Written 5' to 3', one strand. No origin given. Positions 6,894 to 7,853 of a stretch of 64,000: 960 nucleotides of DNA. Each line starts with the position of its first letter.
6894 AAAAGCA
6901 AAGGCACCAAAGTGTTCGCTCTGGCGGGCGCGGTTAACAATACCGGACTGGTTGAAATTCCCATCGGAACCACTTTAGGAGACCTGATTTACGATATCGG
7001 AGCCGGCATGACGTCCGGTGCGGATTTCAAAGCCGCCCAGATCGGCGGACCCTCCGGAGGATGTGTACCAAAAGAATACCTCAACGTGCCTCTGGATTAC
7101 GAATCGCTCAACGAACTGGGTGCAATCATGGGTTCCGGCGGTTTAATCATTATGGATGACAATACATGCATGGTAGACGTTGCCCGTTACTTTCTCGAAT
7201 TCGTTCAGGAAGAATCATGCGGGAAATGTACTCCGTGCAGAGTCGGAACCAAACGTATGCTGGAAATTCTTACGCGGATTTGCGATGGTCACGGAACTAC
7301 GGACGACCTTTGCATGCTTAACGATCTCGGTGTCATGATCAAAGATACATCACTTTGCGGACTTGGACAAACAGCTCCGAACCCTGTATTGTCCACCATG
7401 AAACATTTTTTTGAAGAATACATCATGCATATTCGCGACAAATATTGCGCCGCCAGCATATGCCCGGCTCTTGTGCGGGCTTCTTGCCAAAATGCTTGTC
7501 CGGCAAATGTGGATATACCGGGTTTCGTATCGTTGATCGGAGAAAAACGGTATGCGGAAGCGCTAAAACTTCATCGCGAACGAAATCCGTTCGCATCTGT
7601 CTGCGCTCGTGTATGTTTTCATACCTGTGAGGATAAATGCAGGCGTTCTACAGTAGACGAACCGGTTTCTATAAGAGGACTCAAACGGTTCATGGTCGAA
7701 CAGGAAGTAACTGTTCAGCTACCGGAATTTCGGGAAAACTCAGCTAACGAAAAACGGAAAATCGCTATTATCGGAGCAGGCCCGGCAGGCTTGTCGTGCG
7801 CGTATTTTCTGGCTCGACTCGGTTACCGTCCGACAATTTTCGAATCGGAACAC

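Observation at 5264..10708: Second hydrogenase locus with a NuoF::GltD fusion subunit (putative NADPH-linked multimeric [FeFe]-hydrogenase)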

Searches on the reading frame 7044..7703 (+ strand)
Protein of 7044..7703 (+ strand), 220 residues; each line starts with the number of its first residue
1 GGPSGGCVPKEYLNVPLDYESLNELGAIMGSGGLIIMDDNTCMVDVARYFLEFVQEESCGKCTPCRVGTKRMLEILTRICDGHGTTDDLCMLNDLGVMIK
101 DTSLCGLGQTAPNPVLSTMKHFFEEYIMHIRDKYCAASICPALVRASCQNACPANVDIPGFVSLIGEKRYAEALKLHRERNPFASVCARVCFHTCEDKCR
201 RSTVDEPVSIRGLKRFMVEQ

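Call 29: search_solved_structures(query=window:7044-7703:+, max_evalue=1e-15, show_alignments=4)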
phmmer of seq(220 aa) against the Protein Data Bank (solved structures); distinct sequences matched with E-value up to 1e-15: 56.
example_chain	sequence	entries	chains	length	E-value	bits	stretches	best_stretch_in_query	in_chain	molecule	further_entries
7t2r_B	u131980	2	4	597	1.1e-65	224.5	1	1-146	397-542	NiFe hydrogenase subunit B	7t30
9bov_B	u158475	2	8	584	6.1e-62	212.3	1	1-147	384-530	NADH dehydrogenase (Quinone)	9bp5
8oh5_B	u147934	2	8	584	7.2e-59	202.2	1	1-152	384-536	NAD-reducing hydrogenase subunit HoxF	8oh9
7q4w_B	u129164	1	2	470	2.5e-58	200.5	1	1-145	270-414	Iron hydrogenase HydB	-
7q4v_B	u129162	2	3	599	3.7e-58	199.9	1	1-145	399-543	Iron hydrogenase HydB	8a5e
8a6t_B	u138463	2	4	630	4e-56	193.3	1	1-146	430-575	Electron bifurcating hydrogenase subunit HydB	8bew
9n5u_B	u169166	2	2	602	2.4e-53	184.2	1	1-146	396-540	NfnB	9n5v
9mqx_B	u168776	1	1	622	2e-47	164.8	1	1-148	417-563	NADH:ubiquinone oxidoreductase, NADH-binding (51 kD) subunit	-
7p5h_B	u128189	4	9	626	3.8e-45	157.4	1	1-144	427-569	Fe-hydrogenase, subunit beta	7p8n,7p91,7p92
8e9g_F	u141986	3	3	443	2.3e-30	109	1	1-131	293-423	NADH-quinone oxidoreductase subunit F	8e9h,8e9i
6vw7_B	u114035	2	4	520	2.6e-28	102.3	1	1-126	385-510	NAD-dependent formate dehydrogenase beta subunit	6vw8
9wxb_C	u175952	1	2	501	4.5e-23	85.2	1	1-126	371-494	Formate dehydrogenase beta subunit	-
6tg9_B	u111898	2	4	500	1.2e-22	83.8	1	1-125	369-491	Formate dehydrogenase subunit beta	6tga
8x9v_F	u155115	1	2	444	1.2e-22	83.8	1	13-130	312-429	NADH-quinone oxidoreductase subunit F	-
7e5z_B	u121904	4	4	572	4.7e-22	81.8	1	1-123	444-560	Tungsten-containing formate dehydrogenase beta subunit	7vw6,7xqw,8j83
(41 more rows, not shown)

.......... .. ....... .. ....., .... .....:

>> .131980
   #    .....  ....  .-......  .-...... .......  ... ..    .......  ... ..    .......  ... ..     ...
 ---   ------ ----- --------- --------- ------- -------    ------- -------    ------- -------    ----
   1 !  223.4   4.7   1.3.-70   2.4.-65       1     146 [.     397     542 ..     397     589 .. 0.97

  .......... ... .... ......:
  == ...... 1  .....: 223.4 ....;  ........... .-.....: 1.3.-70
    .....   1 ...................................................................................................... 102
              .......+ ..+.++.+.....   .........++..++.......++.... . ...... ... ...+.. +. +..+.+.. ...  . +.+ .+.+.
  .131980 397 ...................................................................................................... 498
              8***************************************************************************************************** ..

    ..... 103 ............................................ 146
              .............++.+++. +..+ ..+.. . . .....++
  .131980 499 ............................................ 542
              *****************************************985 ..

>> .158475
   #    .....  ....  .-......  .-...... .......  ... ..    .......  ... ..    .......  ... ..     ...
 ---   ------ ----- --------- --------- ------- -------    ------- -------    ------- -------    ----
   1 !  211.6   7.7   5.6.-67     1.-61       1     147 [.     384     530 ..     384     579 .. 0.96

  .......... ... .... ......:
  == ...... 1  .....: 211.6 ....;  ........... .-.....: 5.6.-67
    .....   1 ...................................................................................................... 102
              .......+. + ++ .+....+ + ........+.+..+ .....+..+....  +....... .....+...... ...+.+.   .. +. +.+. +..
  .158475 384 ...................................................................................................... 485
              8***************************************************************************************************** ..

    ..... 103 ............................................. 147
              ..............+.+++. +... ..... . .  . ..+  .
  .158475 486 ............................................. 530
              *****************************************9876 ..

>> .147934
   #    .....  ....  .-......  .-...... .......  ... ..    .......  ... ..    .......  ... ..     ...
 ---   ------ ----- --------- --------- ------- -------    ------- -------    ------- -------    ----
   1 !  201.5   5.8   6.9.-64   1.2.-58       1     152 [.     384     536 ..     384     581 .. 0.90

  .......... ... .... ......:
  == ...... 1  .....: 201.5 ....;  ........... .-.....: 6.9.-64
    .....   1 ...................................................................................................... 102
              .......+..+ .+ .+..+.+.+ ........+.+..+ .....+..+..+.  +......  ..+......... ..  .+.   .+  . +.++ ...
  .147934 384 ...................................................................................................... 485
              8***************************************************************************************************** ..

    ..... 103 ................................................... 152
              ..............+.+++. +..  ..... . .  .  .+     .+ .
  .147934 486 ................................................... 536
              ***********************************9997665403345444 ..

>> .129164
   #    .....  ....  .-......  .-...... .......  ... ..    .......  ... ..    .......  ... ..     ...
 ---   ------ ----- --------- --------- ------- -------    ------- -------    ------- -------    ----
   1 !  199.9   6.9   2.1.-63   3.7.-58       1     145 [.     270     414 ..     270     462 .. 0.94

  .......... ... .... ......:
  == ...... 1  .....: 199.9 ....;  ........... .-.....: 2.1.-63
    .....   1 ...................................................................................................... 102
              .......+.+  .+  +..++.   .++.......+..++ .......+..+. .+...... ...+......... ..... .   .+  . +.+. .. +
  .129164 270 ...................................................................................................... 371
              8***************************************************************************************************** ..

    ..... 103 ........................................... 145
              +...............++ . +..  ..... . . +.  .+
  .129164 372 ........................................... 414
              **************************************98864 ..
